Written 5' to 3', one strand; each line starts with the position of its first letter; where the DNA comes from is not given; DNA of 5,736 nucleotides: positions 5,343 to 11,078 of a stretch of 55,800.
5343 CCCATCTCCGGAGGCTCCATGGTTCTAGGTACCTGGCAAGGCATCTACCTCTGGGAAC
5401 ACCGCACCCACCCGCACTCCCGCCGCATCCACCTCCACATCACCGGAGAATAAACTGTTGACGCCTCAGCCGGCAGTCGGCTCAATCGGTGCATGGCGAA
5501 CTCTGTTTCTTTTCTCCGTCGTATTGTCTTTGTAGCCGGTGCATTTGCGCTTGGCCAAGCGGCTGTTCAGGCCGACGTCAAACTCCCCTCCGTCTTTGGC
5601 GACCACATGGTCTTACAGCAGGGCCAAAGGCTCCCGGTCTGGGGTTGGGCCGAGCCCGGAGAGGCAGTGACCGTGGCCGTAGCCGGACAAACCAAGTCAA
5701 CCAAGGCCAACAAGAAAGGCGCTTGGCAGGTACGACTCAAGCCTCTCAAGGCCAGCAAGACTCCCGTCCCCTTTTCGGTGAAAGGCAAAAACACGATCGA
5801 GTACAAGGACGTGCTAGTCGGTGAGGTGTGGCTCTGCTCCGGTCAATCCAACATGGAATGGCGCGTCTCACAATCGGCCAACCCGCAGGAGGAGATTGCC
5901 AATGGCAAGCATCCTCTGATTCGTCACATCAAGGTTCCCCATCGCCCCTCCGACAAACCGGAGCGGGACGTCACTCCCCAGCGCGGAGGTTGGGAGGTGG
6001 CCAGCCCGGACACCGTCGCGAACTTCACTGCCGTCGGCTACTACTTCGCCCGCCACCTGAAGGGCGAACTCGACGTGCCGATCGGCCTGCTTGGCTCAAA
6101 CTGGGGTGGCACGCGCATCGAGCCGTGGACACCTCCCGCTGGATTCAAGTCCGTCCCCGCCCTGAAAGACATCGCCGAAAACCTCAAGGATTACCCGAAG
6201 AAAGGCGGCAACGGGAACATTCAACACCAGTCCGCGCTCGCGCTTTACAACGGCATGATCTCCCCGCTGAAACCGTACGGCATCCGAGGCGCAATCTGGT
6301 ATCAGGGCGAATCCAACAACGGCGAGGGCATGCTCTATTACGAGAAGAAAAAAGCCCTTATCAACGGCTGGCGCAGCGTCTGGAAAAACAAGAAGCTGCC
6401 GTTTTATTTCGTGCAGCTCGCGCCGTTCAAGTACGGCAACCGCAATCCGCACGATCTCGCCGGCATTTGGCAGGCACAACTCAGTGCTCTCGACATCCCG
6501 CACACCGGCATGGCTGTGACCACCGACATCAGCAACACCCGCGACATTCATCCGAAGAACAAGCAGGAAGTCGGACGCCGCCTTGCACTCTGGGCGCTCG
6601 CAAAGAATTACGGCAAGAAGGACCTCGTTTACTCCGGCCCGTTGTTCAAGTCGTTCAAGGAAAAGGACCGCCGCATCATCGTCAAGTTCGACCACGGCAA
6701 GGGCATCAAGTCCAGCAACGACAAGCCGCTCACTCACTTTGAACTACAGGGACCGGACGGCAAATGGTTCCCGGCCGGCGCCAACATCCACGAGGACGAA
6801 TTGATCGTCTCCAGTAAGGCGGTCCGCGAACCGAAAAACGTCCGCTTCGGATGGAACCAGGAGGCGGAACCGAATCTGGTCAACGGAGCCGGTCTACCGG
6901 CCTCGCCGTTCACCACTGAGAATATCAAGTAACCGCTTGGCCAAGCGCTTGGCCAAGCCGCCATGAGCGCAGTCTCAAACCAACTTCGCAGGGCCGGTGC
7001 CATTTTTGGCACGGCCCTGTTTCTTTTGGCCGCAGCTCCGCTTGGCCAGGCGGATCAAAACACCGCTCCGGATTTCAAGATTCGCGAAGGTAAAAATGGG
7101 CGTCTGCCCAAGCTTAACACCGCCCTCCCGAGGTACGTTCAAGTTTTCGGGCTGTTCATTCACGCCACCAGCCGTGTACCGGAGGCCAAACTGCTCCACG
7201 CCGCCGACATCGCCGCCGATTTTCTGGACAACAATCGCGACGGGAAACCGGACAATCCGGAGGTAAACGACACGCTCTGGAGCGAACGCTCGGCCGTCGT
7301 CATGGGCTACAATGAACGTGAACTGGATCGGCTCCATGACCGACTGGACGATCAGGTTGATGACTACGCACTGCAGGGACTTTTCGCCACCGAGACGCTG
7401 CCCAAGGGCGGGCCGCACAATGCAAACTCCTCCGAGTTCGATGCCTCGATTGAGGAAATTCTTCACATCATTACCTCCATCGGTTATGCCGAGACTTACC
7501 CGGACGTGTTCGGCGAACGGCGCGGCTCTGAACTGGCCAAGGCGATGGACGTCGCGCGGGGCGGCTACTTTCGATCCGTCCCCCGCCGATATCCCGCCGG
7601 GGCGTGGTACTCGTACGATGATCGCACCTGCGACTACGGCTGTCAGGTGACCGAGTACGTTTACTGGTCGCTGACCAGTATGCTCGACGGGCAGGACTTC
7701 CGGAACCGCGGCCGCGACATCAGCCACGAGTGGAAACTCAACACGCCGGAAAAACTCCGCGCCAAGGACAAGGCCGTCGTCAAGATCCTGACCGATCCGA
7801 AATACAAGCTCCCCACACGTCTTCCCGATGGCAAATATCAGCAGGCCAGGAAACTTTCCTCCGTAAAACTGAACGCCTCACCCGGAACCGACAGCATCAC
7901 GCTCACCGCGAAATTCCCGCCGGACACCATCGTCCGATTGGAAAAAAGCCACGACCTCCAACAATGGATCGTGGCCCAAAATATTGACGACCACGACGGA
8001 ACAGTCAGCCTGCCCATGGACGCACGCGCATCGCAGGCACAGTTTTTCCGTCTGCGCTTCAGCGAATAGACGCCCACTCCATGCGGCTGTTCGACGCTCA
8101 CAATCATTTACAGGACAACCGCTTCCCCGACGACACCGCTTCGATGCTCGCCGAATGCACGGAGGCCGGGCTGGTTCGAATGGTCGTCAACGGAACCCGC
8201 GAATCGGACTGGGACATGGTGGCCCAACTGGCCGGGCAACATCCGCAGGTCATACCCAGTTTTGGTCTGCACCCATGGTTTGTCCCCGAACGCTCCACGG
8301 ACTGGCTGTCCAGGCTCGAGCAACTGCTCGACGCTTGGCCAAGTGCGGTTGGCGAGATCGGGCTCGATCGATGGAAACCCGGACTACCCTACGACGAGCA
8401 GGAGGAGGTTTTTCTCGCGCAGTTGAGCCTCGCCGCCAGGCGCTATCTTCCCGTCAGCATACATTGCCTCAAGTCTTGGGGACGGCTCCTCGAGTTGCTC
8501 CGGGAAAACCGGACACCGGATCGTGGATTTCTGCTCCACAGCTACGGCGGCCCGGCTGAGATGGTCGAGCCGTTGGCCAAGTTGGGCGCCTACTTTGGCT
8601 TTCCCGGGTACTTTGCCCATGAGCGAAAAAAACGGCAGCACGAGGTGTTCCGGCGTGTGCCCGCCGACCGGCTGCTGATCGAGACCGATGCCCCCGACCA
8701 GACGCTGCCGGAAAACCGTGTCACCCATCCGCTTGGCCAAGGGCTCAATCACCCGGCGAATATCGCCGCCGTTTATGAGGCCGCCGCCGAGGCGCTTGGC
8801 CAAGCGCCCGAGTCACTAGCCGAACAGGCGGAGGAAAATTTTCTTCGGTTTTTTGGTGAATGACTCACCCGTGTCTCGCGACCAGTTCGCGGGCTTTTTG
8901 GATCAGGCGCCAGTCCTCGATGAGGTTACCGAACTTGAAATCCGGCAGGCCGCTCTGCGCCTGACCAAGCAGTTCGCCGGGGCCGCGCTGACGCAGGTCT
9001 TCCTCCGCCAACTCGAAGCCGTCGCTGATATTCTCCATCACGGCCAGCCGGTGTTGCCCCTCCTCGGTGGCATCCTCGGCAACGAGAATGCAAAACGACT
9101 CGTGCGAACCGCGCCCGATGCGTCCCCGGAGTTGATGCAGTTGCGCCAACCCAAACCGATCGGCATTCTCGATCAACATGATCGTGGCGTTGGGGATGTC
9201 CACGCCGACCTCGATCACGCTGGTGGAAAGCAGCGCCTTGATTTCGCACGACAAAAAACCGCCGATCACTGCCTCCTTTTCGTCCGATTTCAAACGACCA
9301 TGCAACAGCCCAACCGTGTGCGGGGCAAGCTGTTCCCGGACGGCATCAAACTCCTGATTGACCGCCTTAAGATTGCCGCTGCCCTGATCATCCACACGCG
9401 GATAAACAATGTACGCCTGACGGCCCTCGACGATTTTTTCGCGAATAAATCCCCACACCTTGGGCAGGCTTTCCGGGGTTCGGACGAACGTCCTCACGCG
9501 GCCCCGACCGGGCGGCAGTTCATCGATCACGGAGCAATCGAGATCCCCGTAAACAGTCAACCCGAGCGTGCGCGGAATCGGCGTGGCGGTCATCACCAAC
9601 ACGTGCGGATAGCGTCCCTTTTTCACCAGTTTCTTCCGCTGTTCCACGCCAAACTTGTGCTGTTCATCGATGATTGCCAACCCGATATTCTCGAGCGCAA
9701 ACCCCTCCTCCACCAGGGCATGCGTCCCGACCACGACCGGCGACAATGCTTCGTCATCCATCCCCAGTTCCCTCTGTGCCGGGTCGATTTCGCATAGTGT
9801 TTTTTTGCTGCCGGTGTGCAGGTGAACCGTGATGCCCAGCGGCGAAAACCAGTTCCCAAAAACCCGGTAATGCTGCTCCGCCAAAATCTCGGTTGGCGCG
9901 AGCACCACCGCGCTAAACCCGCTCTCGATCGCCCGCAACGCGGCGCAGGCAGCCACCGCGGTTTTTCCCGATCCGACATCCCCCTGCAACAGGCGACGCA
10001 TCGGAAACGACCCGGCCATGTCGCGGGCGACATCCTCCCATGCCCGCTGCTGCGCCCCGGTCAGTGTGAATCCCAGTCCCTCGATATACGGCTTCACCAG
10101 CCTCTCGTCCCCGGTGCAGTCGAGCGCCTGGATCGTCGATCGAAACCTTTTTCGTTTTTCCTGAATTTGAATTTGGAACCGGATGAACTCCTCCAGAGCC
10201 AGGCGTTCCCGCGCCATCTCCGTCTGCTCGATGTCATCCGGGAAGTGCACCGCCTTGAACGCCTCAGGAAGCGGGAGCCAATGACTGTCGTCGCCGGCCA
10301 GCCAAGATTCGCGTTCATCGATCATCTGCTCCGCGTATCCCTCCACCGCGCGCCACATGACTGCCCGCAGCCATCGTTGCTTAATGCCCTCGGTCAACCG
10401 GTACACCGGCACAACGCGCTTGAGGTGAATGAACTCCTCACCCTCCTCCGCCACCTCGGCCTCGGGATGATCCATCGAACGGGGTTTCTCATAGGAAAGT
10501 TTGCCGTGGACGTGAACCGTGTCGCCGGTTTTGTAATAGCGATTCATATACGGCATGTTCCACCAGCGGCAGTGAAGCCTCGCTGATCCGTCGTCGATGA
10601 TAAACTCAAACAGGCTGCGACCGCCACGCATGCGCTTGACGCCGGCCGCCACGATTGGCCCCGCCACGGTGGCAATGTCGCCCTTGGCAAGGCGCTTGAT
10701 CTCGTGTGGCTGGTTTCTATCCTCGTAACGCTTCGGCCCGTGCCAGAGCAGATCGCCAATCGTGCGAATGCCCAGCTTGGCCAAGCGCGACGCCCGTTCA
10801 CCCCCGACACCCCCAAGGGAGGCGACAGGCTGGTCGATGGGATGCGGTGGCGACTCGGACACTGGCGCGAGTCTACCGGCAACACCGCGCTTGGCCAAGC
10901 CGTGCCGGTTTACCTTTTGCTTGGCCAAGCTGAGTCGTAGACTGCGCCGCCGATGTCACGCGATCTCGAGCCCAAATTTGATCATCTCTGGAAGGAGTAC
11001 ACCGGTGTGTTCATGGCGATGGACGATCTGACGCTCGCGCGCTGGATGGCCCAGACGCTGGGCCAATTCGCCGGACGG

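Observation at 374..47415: Hyper-abundant 14-bp perfect palindrome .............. (HIP/REP/uptake-sequence-like element)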

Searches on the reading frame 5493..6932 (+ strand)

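Call 16: search_protein_families(library=pfam, proteins=[window:5493-6932:+])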
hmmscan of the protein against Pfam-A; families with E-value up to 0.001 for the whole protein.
window:5493-6932:+ (479 aa): 1 family
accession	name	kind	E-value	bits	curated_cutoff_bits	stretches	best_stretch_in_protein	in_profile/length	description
PF03629.24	SASA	-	1.1e-17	64.8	24.8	1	111-365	3-221/226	Carbohydrate esterase, sialic acid-specific acetylesterase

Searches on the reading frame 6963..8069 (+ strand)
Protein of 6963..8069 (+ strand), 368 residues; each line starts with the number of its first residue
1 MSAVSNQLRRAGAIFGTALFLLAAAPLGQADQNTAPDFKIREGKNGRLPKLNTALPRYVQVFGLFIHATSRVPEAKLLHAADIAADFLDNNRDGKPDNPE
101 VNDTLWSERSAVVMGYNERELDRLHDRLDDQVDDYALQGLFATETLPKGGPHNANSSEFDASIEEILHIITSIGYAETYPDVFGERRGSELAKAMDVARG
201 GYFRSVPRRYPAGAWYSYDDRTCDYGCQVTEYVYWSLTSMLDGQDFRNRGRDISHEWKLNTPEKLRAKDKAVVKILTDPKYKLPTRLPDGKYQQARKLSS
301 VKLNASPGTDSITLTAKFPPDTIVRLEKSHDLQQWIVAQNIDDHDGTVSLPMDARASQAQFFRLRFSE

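Call 16: search_protein_families(library=pfam, proteins=[window:6963-8069:+])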
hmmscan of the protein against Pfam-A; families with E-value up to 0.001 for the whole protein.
window:6963-8069:+ (368 aa): 0 families

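Call 42: find_related_loci(query=window:6963-8069:+, collection=genome_contigs, flank=10000)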
Query window:6963-8069:+ (368 aa) in genome_contigs; peptide patterns used: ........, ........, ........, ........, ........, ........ (x = any residue, [..] = any of these).
88 stretches matched a pattern; 39 encode a relative of the query (tblastn E <= 1e-3); 39 distinct loci.
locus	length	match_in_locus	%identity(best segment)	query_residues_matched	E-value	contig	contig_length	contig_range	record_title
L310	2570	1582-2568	93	1-329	0e+0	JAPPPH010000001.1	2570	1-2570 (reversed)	MAG: Verrucomicrobiales bacterium isolate SB9160_S9_bin_9 NODE_8072_length_2570_cov_7.26243, whole genome shotgun sequen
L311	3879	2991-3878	96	1-296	0e+0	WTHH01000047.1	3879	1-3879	MAG: Verrucomicrobiales bacterium isolate PL34863bin_23 NODE_19915_length_3879_cov_5.111140, whole genome shotgun sequen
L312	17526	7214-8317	70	1-368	5e-180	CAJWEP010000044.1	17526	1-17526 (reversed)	MAG TPA_asm: uncultured Verrucomicrobia bacterium isolate ERR599127_bin.44_MetaBAT_v2.12.1_MAG genome assembly, contig:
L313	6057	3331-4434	69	1-368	6e-175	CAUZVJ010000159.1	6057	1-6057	MAG: Verrucomicrobiae bacterium isolate CB6_Bottom.37 genome assembly, contig: Ga0310122_10009283, whole genome shotgun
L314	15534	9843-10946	67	1-368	6e-172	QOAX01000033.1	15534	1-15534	MAG: Verrucomicrobia bacterium isolate MAG 15 Ga0232646_1000860, whole genome shotgun sequence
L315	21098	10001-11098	67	1-366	2e-171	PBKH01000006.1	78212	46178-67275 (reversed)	MAG: Verrucomicrobiales bacterium isolate SP274 74925, whole genome shotgun sequence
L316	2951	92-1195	66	1-368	2e-179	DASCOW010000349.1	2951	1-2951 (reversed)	MAG TPA_asm: Verrucomicrobiota bacterium isolate Fu_MAG_30 c_000001390060, whole genome shotgun sequence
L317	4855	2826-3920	66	1-368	4e-172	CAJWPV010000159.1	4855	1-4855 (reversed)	MAG TPA_asm: uncultured Verrucomicrobia bacterium isolate ERR599062_bin.58_MetaBAT_v2.12.1_MAG genome assembly, contig:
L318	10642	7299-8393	65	1-368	1e-165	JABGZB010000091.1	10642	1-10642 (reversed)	MAG: Verrucomicrobia bacterium isolate SI036_bin22 k141_208386, whole genome shotgun sequence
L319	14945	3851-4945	64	1-368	2e-162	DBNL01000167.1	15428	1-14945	MAG TPA_asm: Verrucomicrobia bacterium UBA673 UBA673_contig_142183, whole genome shotgun sequence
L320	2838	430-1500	62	10-366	5e-167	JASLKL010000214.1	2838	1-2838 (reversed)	MAG: Verrucomicrobiota bacterium isolate ETNP1_MAG_3 NODE_214_length_2838_cov_3.056863, whole genome shotgun sequence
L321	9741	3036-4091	66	1-352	4e-157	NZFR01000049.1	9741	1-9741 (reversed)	MAG: Verrucomicrobiales bacterium isolate MED711 73120, whole genome shotgun sequence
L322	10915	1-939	69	56-368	1e-151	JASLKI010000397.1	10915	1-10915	MAG: Verrucomicrobiota bacterium isolate ETNP1_MAG_26 c_000002404715, whole genome shotgun sequence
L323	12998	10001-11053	59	1-364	2e-149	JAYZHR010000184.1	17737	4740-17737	MAG: Verrucomicrobiota bacterium isolate XB_MAG217 DB_MAG217_0184, whole genome shotgun sequence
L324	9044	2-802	76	102-368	4e-141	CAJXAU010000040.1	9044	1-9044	MAG TPA_asm: uncultured Verrucomicrobia bacterium isolate ERR599097_bin.68_MetaBAT_v2.12.1_MAG genome assembly, contig:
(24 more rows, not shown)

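Call 53: search_protein_families(library=pfam, proteins=[L319:1-1896:+], max_evalue=0.00001)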
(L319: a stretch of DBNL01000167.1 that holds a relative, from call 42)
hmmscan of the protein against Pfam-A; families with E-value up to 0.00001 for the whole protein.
L319:1-1896:+ (632 aa): 10 families
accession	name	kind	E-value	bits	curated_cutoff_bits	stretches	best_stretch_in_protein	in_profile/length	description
PF07719.23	TPR_2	-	5.6e-17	60.8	27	0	518-550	2-34/34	Tetratricopeptide repeat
PF00515.34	TPR_1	-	4.8e-15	55.1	27.8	0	519-550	3-34/34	Tetratricopeptide repeat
PF13431.12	TPR_17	-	8.3e-12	44.8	24.4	0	472-503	2-33/34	Tetratricopeptide repeat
PF13414.12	TPR_11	-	9.9e-12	44.8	26.8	0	558-598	1-41/42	TPR repeat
PF14559.12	TPR_19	-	2.1e-11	44.4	25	1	529-588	3-62/68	Tetratricopeptide repeat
PF13432.12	TPR_16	-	4.2e-11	43.5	32.7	1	523-584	3-64/65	Tetratricopeptide repeat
PF13181.12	TPR_8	-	3.5e-10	39.7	25.7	0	552-583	2-33/34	Tetratricopeptide repeat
PF13424.12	TPR_12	-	1.6e-09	38.2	30.1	1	485-546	5-74/77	Tetratricopeptide repeat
PF13428.12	TPR_14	-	2.6e-08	34.2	23.5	0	526-558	10-42/44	Tetratricopeptide repeat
PF13176.12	TPR_7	-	1.1e-07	31.8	27.9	0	485-516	1-34/36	Tetratricopeptide repeat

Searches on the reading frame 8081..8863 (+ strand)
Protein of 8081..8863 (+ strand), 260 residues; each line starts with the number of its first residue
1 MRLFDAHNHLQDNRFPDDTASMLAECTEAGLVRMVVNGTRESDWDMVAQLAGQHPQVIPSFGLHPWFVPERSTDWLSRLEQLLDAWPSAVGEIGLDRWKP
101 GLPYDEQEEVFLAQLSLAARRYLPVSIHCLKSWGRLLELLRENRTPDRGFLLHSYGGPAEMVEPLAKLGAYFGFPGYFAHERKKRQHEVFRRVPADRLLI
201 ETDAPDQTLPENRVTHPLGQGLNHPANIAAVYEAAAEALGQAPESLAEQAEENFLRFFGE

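Call 16: search_protein_families(library=pfam, proteins=[window:8081-8863:+])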
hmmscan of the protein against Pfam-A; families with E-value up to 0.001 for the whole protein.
window:8081-8863:+ (260 aa): 1 family
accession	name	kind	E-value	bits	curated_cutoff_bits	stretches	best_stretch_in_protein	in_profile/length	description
PF01026.27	TatD_DNase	-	1.1e-59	202.3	27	1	4-259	1-253/253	TatD related DNase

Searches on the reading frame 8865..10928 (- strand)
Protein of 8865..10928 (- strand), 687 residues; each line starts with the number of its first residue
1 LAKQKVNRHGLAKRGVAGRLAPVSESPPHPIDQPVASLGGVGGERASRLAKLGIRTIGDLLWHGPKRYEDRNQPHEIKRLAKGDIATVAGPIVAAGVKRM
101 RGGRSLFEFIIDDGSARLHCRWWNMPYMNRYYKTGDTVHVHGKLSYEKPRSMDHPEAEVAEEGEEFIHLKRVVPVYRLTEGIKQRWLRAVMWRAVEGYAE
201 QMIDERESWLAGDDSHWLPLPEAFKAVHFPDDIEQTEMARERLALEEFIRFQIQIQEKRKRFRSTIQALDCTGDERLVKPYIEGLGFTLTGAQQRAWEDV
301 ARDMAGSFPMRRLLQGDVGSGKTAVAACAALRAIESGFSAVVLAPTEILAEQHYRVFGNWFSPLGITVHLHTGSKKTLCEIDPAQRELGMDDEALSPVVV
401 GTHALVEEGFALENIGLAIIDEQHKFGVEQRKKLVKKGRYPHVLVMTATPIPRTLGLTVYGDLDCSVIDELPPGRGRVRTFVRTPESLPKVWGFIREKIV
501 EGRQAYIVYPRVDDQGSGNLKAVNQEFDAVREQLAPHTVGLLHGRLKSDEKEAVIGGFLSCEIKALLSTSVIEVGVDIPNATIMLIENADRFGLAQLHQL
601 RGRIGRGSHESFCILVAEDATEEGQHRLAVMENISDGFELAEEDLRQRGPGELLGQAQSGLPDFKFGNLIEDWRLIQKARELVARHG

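Call 16: search_protein_families(library=pfam, proteins=[window:8865-10928:-])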
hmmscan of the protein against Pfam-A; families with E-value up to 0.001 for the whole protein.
window:8865-10928:- (687 aa): 7 families
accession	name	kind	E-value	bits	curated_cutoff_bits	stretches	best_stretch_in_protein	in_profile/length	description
PF00270.35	DEAD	-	1.3e-22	80.7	26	1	292-454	3-163/167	DEAD/DEAH box helicase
PF17191.10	RecG_wedge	-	8.1e-21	74.7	23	1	40-193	7-157/162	RecG wedge domain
PF00271.37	Helicase_C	-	3.1e-14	53.6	23.5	1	501-606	14-108/110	Helicase conserved C-terminal domain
PF04851.21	ResIII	-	2.6e-11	44.1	22.5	1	289-450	4-162/164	Type III restriction enzyme, res subunit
PF19833.4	RecG_dom3_C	-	1.6e-08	34.9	26.8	1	635-683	2-51/87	ATP-dependent DNA helicase RecG, domain 3, C-terminal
PF01336.31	tRNA_anti-codon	-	3.2e-08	33.8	27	1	94-150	4-63/75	OB-fold nucleic acid binding domain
PF13604.12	AAA_30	-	0.00088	19.5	27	0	299-436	8-110/191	AAA domain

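Call 22: find_related_loci(query=window:8865-10928:-, collection=genome_contigs, flank=10000)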
Query window:8865-10928:- (687 aa) in genome_contigs; peptide patterns used: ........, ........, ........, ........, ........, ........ (x = any residue, [..] = any of these).
600 stretches matched a pattern (row limit reached: there are more); 592 encode a relative of the query (tblastn E <= 1e-3); the best 80 are kept; 80 distinct loci.
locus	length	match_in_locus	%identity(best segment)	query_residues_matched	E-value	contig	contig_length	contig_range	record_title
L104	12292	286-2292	59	23-683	0e+0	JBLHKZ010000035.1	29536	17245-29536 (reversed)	MAG: Limisphaerales bacterium isolate 3300054698_143 Ga0535670_0001979, whole genome shotgun sequence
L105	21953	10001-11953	57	26-683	0e+0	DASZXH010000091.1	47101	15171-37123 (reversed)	MAG TPA_asm: Verrucomicrobiia bacterium isolate SMAG_U6178 k141_113777, whole genome shotgun sequence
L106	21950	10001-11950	59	31-677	0e+0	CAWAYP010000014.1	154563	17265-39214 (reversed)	MAG: uncultured Verrucomicrobiae bacterium isolate MFD05580.bin.1.99 genome assembly, contig: contig_50009, whole genome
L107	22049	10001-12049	56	24-683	0e+0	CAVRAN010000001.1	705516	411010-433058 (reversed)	MAG: uncultured Verrucomicrobiae bacterium isolate MFD04540.bin.1.22 genome assembly, contig: contig_1179, whole genome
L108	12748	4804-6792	58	21-683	0e+0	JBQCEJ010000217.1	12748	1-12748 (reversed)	MAG: Verrucomicrobiota bacterium isolate bin124 k141_626570, whole genome shotgun sequence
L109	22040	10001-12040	58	22-685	0e+0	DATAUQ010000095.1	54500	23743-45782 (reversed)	MAG TPA_asm: Verrucomicrobiia bacterium isolate SMAG_U5576 k141_3076525, whole genome shotgun sequence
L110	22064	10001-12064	57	31-685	0e+0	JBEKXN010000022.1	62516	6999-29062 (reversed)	MAG: Verrucomicrobiota bacterium isolate SPRUCE 652 SPRUCE_652_22, whole genome shotgun sequence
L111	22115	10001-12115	55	31-687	0e+0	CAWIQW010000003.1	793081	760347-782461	MAG: uncultured Acidobacteriaceae bacterium isolate MFD01689.bin.2.23 genome assembly, contig: contig_21411, whole genom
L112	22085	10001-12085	56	15-685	0e+0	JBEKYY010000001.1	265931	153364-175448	MAG: Verrucomicrobiota bacterium isolate SPRUCE 686 SPRUCE_686_1, whole genome shotgun sequence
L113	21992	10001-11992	56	21-685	0e+0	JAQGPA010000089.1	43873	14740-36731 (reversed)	MAG: Pedosphaera sp. isolate RYN_627 scaffold_1569822, whole genome shotgun sequence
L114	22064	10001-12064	56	26-685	0e+0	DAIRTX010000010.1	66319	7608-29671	MAG TPA_asm: Verrucomicrobiota bacterium isolate CTOTU10862 NODE_48_length_66319_cov_9.578866, whole genome shotgun sequ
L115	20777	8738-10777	55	22-684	0e+0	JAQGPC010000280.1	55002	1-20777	MAG: Pedosphaera sp. isolate RYN_629 scaffold_2716554, whole genome shotgun sequence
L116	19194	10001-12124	55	15-685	0e+0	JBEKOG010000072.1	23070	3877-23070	MAG: Verrucomicrobiota bacterium isolate SPRUCE 435 SPRUCE_435_72, whole genome shotgun sequence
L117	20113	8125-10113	56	17-682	0e+0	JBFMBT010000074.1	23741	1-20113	MAG: Verrucomicrobiota bacterium isolate MAG171 MAG171_74, whole genome shotgun sequence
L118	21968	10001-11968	56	26-687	0e+0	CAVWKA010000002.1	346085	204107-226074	MAG: uncultured Verrucomicrobiae bacterium isolate MFD05512.bin.2.55 genome assembly, contig: contig_14881, whole genome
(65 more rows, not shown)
